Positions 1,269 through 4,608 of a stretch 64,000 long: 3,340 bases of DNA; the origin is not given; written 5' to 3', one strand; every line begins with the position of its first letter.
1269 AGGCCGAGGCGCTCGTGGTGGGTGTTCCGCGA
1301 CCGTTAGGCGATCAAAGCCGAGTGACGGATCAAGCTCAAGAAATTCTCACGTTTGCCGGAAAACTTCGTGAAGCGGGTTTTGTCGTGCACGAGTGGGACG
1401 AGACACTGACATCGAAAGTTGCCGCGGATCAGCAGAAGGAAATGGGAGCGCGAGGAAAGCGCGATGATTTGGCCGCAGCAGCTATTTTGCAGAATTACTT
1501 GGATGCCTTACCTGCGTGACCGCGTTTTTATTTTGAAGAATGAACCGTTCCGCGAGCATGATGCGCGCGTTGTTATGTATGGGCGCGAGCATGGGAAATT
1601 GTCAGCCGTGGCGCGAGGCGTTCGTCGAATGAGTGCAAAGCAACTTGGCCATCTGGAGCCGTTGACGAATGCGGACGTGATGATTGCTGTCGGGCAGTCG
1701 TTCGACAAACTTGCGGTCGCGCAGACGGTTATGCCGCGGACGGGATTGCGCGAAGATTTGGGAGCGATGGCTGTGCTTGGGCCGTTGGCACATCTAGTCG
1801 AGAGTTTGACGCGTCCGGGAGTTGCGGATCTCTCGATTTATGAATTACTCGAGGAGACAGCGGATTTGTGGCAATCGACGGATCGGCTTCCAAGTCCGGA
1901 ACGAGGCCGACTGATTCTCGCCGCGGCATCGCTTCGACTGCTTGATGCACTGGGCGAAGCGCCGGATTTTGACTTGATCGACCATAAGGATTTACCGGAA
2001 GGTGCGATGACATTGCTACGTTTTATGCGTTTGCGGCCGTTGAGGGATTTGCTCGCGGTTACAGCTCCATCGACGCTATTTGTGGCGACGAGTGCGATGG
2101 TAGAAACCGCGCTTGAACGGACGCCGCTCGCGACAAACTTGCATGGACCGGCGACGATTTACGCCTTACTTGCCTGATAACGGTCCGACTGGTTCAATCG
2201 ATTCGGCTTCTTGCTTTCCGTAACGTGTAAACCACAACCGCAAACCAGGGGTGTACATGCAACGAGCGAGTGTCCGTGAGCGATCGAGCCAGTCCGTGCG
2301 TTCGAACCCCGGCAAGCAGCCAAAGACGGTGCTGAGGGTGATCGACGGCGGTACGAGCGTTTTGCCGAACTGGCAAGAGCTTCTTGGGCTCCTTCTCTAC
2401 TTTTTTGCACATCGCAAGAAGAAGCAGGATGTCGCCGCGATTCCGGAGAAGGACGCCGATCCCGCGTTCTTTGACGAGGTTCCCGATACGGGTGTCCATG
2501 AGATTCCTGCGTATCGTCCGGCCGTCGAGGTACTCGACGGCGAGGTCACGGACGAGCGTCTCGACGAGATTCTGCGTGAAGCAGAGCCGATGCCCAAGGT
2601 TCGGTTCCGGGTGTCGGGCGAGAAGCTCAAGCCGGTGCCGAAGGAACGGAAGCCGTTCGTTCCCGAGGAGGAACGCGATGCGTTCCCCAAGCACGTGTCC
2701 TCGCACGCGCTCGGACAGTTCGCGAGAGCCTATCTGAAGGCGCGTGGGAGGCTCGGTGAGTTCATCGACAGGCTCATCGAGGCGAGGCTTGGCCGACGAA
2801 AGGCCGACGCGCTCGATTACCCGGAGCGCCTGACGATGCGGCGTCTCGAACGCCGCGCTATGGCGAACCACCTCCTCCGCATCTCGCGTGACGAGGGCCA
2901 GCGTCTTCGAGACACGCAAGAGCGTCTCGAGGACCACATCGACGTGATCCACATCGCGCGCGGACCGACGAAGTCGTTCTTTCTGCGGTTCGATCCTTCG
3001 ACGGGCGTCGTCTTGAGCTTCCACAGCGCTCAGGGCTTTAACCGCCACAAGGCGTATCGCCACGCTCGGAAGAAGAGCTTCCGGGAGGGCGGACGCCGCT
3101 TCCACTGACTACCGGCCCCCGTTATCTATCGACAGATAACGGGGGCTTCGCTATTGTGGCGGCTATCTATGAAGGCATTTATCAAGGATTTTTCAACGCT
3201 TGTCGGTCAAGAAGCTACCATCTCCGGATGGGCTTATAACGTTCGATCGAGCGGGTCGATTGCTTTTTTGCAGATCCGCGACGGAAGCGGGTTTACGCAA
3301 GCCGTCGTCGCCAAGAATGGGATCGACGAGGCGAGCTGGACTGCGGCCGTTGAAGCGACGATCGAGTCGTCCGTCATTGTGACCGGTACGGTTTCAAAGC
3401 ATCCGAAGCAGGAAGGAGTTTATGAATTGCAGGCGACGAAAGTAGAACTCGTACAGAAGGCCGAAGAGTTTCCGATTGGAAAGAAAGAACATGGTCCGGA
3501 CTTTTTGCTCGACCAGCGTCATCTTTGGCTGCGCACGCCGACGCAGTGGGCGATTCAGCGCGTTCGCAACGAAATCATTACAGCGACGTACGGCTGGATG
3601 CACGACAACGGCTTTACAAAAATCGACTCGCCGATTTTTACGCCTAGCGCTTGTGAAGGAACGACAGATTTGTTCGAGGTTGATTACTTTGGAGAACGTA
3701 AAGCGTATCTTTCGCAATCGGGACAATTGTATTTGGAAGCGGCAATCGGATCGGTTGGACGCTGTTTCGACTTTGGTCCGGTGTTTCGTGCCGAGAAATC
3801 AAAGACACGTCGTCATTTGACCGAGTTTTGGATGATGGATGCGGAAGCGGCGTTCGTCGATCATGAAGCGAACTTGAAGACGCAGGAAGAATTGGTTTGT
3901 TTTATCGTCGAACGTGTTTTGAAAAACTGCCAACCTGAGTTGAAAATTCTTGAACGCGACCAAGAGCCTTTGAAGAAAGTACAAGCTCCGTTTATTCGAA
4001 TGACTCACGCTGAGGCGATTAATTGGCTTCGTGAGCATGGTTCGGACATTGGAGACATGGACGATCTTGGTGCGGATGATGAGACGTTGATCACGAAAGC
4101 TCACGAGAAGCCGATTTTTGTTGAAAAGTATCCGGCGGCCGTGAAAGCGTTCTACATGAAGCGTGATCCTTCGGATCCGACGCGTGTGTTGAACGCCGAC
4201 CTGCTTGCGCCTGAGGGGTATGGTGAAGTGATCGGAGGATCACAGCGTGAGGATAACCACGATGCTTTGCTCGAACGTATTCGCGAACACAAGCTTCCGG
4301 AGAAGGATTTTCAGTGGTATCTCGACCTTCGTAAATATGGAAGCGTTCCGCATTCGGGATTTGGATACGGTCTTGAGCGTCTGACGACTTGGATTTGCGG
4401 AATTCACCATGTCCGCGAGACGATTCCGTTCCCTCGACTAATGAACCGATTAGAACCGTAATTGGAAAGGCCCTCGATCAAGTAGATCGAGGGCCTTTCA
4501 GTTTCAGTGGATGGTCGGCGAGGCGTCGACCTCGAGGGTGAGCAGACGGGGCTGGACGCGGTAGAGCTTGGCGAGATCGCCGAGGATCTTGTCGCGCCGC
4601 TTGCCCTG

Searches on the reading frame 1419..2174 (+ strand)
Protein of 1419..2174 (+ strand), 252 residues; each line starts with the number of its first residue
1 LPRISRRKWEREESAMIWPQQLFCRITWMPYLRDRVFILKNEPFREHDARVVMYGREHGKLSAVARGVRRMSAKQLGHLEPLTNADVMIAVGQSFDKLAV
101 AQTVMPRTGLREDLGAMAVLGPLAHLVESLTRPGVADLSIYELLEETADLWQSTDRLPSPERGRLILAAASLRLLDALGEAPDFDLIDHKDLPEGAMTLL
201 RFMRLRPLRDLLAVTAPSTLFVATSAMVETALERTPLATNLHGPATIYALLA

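Call 98: search_protein_families(library=pfam, proteins=[window:1419-2174:+], max_evalue=0.00001)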
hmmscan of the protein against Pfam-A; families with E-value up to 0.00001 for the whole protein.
window:1419-2174:+ (252 aa): 1 family
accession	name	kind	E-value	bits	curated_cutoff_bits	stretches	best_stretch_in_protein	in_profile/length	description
PF11967.14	RecO_N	-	5e-14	52.5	27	1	29-104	1-77/80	Recombination protein O N terminal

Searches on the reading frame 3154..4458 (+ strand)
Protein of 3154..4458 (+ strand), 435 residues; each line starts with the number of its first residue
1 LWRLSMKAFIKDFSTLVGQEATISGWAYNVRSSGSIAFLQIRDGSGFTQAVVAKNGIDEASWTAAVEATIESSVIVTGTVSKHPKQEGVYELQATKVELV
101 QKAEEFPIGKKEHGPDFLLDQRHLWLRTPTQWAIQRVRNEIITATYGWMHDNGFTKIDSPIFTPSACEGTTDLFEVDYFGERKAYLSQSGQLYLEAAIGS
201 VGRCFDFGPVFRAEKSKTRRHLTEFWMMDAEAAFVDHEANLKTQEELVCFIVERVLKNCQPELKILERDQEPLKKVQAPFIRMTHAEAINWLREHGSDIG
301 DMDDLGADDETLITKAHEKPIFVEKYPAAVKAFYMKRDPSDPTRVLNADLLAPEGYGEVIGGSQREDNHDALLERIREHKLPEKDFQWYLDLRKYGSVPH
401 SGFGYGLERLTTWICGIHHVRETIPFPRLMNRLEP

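Call 98: search_protein_families(library=pfam, proteins=[window:3154-4458:+], max_evalue=0.00001)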
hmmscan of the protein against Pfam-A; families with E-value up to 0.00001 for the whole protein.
window:3154-4458:+ (435 aa): 2 families
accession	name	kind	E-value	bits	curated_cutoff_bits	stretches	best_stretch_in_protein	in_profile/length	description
PF00152.25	tRNA-synt_2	-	5.8e-72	242.8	25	1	116-428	3-306/308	tRNA synthetases class II (D, K and N)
PF01336.31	tRNA_anti-codon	-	6.2e-13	48.9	27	1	22-100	2-75/75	OB-fold nucleic acid binding domain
